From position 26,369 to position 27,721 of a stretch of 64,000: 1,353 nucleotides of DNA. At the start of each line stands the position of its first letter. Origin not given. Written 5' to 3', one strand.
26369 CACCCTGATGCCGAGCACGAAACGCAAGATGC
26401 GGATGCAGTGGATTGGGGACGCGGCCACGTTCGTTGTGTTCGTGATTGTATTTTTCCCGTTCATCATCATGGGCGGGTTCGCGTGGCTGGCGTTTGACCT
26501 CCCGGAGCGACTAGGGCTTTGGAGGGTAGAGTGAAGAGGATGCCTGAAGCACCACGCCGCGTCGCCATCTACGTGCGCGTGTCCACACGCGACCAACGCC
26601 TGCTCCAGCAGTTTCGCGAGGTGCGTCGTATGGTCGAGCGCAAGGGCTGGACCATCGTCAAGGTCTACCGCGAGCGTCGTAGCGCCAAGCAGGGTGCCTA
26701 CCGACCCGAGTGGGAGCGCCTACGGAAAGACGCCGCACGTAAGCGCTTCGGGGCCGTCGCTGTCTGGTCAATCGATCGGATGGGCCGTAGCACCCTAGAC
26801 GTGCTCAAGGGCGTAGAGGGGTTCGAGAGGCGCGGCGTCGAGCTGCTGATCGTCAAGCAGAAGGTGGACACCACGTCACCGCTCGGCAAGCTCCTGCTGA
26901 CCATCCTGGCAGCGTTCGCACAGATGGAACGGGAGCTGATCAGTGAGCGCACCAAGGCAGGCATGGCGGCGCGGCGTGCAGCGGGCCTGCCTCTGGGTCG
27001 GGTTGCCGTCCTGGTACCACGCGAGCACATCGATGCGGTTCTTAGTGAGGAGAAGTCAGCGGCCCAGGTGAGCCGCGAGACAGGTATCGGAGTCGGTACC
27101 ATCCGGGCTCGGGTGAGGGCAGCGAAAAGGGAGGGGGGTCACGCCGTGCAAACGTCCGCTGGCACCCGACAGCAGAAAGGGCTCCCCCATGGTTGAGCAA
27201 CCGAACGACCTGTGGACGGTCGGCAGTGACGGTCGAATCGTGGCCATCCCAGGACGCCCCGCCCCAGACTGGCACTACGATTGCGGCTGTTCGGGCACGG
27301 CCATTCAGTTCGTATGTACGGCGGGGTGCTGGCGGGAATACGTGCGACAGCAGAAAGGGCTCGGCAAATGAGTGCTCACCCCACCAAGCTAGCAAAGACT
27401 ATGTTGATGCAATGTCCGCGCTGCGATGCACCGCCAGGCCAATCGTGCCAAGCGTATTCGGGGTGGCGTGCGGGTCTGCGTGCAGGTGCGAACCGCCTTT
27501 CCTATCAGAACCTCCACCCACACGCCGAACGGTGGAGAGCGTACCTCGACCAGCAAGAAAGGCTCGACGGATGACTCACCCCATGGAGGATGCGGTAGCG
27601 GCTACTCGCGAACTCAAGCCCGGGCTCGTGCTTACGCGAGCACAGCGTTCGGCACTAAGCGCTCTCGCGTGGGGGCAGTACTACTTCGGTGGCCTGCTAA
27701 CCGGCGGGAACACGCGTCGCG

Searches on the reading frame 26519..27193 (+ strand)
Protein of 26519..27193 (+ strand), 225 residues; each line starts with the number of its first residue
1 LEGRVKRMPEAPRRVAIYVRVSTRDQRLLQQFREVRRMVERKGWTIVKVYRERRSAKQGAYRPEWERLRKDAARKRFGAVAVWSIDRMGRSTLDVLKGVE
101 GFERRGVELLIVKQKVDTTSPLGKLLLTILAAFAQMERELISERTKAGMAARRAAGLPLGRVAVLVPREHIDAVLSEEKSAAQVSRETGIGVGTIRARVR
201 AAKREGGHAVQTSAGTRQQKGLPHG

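Call 9: search_protein_families(library=pfam, max_evalue=0.001, proteins=[window:26519-27193:+])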
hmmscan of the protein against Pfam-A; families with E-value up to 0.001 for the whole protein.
window:26519-27193:+ (225 aa): 1 family
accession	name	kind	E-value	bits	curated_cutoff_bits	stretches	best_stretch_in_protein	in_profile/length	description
PF00239.26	Resolvase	-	2.2e-38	132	23.3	1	15-156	1-143/145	Resolvase, N terminal domain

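Call 13: find_related_loci(query=window:26519-27193:+, collection=viral_contigs, flank=10000)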
Query window:26519-27193:+ (225 aa) in viral_contigs; peptide patterns used: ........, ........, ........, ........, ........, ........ (x = any residue, [..] = any of these).
53 stretches matched a pattern; 35 encode a relative of the query (tblastn E <= 1e-3); 35 distinct loci.
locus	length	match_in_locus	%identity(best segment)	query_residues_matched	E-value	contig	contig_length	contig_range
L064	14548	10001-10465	36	17-164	9e-22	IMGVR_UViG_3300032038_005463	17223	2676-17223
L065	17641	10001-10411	38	18-161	1e-20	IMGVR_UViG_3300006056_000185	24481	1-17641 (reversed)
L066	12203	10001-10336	34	49-160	3e-20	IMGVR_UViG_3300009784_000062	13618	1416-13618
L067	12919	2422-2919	33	46-213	9e-19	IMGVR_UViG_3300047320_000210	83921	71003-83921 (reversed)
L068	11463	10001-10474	32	3-161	4e-18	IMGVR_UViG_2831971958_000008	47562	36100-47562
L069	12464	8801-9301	32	6-160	1e-17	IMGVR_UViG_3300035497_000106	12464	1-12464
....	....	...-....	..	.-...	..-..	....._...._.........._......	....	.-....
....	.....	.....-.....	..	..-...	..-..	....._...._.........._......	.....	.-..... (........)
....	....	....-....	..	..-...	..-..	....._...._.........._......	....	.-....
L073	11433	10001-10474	33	15-160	1e-17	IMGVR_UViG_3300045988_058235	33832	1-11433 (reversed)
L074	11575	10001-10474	33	15-160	1e-17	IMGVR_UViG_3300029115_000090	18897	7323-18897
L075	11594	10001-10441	34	17-161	2e-17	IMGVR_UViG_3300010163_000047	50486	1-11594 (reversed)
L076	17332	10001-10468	32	7-156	2e-17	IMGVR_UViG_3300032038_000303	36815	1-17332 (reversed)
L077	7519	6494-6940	34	15-161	2e-17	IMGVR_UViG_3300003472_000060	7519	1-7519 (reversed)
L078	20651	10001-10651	29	7-210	5e-17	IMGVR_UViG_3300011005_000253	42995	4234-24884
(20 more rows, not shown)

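Call 24: find_homologous_proteins(query=window:26519-27193:+, max_evalue=1e-40)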
Query window:26519-27193:+ (225 aa): 68 proteins with E <= 1e-40 among 3279 candidates.
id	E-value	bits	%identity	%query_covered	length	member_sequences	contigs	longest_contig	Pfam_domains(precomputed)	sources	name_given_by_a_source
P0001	1.1e-119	416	93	97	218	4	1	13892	PF00239.27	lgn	-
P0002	7.3e-119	413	92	97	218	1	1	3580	PF00239.27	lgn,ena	-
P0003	9.6e-117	406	92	95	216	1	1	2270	PF00239.27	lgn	-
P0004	2.3e-107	375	86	94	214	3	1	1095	PF00239.27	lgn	-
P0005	2.4e-106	372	84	95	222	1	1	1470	PF00239.27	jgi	jgi:DNA invertase Pin-like site-specific DNA recombinase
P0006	3.0e-106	372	88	93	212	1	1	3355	PF00239.27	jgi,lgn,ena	-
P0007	5.6e-106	371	87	93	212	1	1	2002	PF00239.27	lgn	-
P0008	4.0e-105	368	84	96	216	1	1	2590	PF00239.27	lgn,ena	-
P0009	3.2e-104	365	81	97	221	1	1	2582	PF00239.27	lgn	-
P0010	4.5e-104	365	86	93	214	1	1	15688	PF00239.27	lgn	-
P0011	2.1e-103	362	86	93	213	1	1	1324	PF00239.27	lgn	-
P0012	2.3e-99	349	82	93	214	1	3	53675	PF00239.27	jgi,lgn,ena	-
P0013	7.1e-98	344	80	95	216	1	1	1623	PF00239.27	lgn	-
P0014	7.8e-98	344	79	96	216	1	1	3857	PF00239.27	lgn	-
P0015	2.0e-97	343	79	96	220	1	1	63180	PF00239.27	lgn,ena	-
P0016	9.7e-97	341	80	94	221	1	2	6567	PF00239.27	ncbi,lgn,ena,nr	ncbi:MAG: recombinase family protein [Planctomycetes bacterium]|nr:recombinase family protein [Planc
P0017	3.0e-94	333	78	94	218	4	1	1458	PF00239.27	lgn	-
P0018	8.9e-93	328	74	97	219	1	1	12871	PF00239.27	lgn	-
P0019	1.1e-87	311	73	96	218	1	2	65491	PF00239.27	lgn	-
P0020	2.6e-86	307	82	82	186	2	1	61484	PF00239.27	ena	-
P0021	4.2e-85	303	81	82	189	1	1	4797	PF00239.27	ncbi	-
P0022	2.1e-81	291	81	77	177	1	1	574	PF00239.27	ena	-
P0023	9.6e-64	233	57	94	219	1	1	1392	PF00239.27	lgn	-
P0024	1.4e-61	226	81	63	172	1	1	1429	PF00239.27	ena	-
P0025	1.6e-59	219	78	63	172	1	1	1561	PF00239.27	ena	-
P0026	1.7e-59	219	54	96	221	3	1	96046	PF00239.27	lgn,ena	-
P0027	1.9e-59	219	57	88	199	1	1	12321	PF00239.27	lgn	-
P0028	1.2e-58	216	53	95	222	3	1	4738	PF00239.27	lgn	-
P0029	2.2e-58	215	52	97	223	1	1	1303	PF00239.27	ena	-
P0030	4.9e-58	214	77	63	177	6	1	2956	PF00239.27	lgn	-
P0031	1.4e-57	213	54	84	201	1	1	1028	PF00239.27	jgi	-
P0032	2.8e-57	212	57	86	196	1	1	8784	PF00239.27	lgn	-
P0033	3.7e-56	208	54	88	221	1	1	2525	PF00239.27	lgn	-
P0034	3.5e-55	205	51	96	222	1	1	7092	PF00239.27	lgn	-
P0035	2.9e-54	202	54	84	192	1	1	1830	PF00239.27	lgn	-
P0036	5.5e-54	201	53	87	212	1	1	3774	PF00239.27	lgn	-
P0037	3.9e-53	198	50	90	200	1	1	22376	PF00239.27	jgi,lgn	jgi:DNA invertase Pin-like site-specific DNA recombinase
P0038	4.9e-52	195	52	84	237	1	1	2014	PF00239.27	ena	-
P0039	6.9e-52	194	49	88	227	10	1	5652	PF00239.27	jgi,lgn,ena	-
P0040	1.3e-51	193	50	85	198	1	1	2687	PF00239.27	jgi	jgi:putative DNA-invertase from lambdoid prophage Rac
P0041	4.0e-51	192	51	85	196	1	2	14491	PF00239.27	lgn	-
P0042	5.0e-51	191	53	83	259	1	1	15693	PF00239.27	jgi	jgi:putative DNA-invertase from lambdoid prophage Rac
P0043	7.0e-51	191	46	96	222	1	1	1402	PF00239.27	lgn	-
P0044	1.0e-50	190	51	92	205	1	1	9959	PF00239.27,PF13551.13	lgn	-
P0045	1.5e-50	190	52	84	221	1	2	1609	PF00239.27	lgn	-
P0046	2.1e-50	189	50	82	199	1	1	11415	PF00239.27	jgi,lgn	jgi:DNA invertase Pin-like site-specific DNA recombinase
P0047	2.2e-50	189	49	84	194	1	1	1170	PF00239.27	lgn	-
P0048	2.7e-50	189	51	82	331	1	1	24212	PF00239.27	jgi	jgi:putative DNA-invertase from lambdoid prophage Rac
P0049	8.8e-50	187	54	79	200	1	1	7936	PF00239.27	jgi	jgi:DNA invertase Pin-like site-specific DNA recombinase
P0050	1.2e-49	187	52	84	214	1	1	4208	PF00239.27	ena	-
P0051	1.9e-49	186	52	86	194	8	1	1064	PF00239.27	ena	-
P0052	3.6e-49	185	49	84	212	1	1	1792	PF00239.27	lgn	-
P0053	3.6e-49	185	50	84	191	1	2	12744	PF00239.27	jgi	jgi:DNA invertase Pin-like site-specific DNA recombinase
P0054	4.0e-49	185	55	70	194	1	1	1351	PF00239.27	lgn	-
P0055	4.6e-49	185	49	83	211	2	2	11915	PF00239.27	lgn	-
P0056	5.0e-49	185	48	83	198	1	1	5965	PF00239.27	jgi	jgi:putative DNA-invertase from lambdoid prophage Rac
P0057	8.2e-49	184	48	96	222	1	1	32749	PF00239.27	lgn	-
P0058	2.0e-48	183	52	84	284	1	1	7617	PF00239.27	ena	-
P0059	5.9e-48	181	51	81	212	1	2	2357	PF00239.27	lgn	-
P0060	6.3e-48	181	48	84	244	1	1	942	PF00239.27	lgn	-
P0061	1.3e-47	180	49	82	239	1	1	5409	PF00239.27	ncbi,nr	ncbi:MAG: recombinase family protein, partial [Myxococcales bacterium]|nr:recombinase family protein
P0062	2.6e-47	179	48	84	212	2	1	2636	PF00239.27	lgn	-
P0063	3.6e-47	179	49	83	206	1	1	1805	PF00239.27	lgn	-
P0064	8.4e-47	178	51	83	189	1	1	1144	PF00239.27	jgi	jgi:DNA invertase Pin-like site-specific DNA recombinase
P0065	3.4e-46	176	48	88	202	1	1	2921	PF00239.27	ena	-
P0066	6.6e-46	175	47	92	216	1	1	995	PF00239.27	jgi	-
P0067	5.2e-45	172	49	86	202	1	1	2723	PF00239.27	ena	-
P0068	5.1e-44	168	48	77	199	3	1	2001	PF00239.27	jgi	-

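Call 25: find_encoding_contigs(protein=P0001, flank=10000, max_places=2)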
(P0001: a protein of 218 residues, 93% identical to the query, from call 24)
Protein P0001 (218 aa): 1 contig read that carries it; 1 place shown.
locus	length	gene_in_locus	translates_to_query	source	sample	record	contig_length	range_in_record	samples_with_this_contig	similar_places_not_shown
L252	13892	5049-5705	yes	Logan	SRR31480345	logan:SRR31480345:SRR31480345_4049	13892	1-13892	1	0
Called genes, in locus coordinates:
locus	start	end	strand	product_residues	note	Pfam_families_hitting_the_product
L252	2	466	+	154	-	?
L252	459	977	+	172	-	-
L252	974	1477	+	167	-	-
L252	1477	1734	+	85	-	-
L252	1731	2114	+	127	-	-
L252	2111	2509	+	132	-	-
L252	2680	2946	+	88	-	-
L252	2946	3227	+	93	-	-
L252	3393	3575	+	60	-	PF21983:NikA-like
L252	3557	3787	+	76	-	-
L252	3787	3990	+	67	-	-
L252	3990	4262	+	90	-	-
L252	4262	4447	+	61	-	-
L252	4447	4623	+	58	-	-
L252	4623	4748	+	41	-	-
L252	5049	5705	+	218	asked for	PF00239:Resolvase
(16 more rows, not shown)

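Call 26: find_encoding_contigs(protein=P0012, flank=10000, max_places=3)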
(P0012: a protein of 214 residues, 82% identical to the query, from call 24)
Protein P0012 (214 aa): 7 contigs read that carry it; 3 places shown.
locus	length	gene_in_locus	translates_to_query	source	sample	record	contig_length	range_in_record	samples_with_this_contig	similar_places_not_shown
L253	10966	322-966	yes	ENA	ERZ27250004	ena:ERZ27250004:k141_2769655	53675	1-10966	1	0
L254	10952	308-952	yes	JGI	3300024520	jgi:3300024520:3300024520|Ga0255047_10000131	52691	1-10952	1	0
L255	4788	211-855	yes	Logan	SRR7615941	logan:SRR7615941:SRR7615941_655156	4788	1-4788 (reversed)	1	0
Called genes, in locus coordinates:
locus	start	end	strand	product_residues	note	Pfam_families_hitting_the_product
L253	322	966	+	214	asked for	PF00239:Resolvase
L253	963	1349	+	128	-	-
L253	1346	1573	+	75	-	-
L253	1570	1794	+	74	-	-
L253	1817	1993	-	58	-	PF09723:Zn_ribbon_8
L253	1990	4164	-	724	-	-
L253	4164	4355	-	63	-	-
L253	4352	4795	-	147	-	PF03692:CxxCxxCC (weak)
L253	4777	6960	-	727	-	-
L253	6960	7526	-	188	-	-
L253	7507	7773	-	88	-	-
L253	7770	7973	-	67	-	-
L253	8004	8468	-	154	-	-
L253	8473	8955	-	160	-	-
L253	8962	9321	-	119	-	-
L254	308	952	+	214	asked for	PF00239:Resolvase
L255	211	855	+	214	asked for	PF00239:Resolvase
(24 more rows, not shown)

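Call 27: find_encoding_contigs(protein=P0015, flank=10000, max_places=2)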
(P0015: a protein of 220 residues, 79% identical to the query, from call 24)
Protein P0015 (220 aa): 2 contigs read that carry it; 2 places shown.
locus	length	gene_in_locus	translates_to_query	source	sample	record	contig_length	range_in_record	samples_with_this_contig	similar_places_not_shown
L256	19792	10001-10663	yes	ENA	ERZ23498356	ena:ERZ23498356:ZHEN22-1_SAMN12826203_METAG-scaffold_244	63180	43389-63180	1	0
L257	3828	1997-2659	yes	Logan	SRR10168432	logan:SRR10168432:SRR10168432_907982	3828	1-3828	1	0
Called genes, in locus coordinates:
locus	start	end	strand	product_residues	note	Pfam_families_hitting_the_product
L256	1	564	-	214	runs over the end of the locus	PF07799:DUF1643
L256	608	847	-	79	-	PF02954:HTH_8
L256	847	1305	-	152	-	PF11753:DUF3310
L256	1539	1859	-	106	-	-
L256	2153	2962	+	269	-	-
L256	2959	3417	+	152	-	-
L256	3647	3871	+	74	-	-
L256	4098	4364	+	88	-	PF16826:DUF5076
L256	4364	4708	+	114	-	-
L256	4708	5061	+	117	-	-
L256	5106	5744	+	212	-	PF09414:RNA_ligase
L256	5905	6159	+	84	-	-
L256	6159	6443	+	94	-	-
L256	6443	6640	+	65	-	-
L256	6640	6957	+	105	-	-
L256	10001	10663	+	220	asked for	PF00239:Resolvase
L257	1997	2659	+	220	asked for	PF00239:Resolvase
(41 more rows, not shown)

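Call 28: find_encoding_contigs(protein=P0019, flank=10000, max_places=2)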
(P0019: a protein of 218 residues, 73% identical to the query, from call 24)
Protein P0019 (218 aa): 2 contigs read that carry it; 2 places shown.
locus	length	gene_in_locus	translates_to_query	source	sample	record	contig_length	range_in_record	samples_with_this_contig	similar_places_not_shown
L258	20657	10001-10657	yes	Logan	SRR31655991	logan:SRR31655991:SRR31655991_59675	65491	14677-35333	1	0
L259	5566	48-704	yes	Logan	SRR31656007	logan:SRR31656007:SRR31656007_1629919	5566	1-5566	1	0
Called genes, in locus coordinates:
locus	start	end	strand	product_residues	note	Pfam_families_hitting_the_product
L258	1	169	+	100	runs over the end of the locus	PF04255:DUF433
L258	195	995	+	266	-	PF07505:DUF5131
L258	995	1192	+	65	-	-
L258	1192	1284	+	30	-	-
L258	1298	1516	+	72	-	-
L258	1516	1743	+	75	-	-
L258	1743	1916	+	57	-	-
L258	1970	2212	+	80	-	-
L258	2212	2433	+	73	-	-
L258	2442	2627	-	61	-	-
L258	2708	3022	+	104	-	-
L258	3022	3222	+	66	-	-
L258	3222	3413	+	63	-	-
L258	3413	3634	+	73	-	-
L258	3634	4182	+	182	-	-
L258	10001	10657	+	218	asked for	PF00239:Resolvase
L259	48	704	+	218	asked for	PF00239:Resolvase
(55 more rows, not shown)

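Call 29: find_encoding_contigs(protein=P0020, flank=10000, max_places=1)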
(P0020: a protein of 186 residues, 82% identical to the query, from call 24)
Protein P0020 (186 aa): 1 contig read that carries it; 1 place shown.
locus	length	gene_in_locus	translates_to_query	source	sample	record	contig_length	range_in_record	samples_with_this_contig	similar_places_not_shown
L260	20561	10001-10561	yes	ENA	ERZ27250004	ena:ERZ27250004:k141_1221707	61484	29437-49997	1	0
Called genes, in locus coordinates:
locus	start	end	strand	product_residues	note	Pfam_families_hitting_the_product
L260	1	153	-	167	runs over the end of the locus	-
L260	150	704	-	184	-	-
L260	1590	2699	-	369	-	-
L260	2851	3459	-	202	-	PF05869:Dam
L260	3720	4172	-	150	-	-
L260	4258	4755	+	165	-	-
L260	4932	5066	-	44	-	-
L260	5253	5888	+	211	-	-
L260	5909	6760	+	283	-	-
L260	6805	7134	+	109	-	-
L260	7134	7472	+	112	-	-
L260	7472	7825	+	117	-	-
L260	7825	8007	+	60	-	-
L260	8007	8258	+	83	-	-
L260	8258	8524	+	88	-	-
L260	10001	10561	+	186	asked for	PF00239:Resolvase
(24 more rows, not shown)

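Call 30: find_encoding_contigs(protein=P0010, flank=10000, max_places=1)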
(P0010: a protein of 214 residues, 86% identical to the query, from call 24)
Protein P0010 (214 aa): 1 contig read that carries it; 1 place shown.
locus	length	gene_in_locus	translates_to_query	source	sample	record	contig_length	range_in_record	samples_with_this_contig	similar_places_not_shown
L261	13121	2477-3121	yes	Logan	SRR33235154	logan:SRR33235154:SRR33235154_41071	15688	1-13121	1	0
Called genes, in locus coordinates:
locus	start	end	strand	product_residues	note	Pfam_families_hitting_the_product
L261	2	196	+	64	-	?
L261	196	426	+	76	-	-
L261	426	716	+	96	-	-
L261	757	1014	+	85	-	-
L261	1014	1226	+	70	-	-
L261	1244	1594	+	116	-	-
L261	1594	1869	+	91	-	-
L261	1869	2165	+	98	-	-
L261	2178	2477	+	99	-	-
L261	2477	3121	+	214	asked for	PF00239:Resolvase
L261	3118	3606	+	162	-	-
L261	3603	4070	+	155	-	-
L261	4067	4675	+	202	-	-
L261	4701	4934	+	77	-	-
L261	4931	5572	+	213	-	-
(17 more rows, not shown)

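Call 31: find_encoding_contigs(protein=P0018, flank=10000, max_places=1)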
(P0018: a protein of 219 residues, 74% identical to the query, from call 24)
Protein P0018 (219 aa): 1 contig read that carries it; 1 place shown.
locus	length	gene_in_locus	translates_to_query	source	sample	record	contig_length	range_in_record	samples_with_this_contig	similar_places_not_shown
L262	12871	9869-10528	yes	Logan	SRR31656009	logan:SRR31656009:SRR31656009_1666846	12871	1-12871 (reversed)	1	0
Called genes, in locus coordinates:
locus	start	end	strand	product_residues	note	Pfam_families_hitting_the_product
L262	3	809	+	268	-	?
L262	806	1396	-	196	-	-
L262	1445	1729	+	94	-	-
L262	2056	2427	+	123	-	-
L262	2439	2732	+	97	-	-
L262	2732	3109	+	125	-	-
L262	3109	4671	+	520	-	PF04851:ResIII (weak)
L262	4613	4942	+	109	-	-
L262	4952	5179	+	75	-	-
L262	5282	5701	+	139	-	-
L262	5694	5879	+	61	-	-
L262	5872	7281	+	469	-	PF00772:DnaB, PF03796:DnaB_C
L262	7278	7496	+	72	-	-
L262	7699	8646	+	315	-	PF01807:Zn_ribbon_DnaG, PF01751:Toprim (weak), PF13155:Toprim_2, PF13362:Toprim_3 (weak), PF13662:Toprim_4 (weak)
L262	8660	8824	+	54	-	-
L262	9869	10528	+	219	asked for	PF00239:Resolvase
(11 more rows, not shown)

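Call 44: find_encoding_contigs(protein=P0016, flank=10000, max_places=4)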
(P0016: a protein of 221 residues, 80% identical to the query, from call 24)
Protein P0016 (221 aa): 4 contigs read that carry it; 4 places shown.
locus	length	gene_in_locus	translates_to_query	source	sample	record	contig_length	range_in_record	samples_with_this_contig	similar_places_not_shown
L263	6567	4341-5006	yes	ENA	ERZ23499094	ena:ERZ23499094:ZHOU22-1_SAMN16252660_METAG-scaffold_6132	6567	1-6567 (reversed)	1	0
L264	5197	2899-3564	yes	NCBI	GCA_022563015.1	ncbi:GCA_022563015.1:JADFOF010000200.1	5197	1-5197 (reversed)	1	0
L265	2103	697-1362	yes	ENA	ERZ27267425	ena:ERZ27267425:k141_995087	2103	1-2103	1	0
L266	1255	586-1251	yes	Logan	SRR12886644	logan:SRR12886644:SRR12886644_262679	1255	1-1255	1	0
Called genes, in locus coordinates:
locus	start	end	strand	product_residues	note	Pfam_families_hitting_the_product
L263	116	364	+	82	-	-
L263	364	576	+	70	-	-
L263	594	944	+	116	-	-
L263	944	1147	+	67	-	-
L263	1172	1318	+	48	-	-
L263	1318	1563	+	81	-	-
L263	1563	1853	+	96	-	-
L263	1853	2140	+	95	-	-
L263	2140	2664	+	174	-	PF26151:AcrIF11_ADP_ribosyl (weak)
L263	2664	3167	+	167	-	-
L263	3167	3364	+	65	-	-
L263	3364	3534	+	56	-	-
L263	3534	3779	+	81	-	-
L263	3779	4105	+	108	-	-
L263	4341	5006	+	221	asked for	PF00239:Resolvase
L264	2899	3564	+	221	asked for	PF00239:Resolvase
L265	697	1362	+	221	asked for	PF00239:Resolvase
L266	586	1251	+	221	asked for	PF00239:Resolvase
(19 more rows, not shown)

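Call 57: search_solved_structures(query=window:26540-27193:+, max_evalue=0.00001)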
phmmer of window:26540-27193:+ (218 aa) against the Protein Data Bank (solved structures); distinct sequences matched with E-value up to 0.00001: 12.
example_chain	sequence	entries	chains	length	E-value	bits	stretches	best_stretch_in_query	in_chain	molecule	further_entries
3bvp_A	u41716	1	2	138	1.4e-16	64.2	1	6-133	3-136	TP901-1 Integrase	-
4m6f_A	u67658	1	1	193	3.1e-16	63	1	11-164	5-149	DNA-invertase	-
3uj3_X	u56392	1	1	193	1.1e-15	61.2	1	41-162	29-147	DNA-invertase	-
2gm4_A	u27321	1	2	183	1.3e-15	60.9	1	11-188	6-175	Transposon gamma-delta resolvase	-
3g13_A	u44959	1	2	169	1.9e-14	57.1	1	7-149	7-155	Putative conjugative transposon recombinase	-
1zr2_A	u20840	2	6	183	2.1e-14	57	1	11-188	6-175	Transposon gamma-delta resolvase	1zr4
1gdt_A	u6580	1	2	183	2.6e-14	56.7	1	9-188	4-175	PROTEIN (GAMMA DELTA RESOLVASE)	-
5cy1_A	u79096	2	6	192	3e-13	53.2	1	7-189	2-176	Transposon Tn3 resolvase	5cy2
1gdr_A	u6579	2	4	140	1e-12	51.5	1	9-149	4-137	GAMMA DELTA-RESOLVASE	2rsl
2gm5_A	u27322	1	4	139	6.3e-12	48.9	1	11-142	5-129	Transposon gamma-delta resolvase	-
3guv_A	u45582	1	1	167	3.4e-10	43.3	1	7-146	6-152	Site-specific recombinase, resolvase family protein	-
9iu2_A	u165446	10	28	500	8.1e-06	29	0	23-144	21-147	Integrase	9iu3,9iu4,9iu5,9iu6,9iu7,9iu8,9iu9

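Call 59: find_encoding_contigs(protein=P0026, flank=10000, max_places=1)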
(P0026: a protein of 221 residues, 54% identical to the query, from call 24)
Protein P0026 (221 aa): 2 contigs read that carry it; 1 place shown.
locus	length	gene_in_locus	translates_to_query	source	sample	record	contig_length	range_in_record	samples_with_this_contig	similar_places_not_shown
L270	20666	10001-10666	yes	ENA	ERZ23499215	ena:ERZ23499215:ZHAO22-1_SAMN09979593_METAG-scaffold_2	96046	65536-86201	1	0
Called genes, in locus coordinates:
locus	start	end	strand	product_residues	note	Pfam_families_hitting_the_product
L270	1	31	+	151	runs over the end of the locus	-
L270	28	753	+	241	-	PF10979:DUF2786, PF23771:DUF7168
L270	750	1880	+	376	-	PF01068:DNA_ligase_A_M, PF09414:RNA_ligase (weak)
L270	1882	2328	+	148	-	-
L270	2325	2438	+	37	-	-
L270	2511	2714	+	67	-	-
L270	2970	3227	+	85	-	-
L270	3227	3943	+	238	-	PF23859:DpdA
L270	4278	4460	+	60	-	-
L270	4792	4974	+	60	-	-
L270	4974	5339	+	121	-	-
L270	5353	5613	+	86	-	-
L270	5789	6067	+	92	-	-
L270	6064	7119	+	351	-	-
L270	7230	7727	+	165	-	-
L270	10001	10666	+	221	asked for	PF00239:Resolvase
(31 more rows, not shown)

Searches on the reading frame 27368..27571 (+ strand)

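Call 75: search_protein_families(library=pfam, max_evalue=0.01, proteins=[window:27368-27571:+])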
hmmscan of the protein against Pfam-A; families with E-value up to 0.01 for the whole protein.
window:27368-27571:+ (68 aa): 1 family
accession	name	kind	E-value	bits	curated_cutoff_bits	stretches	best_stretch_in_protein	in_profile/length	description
PF24623.2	Phage_zn_bind_8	-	8.7e-09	35.4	24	1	14-59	12-45/57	Putative DNA-binding phage zinc finger domain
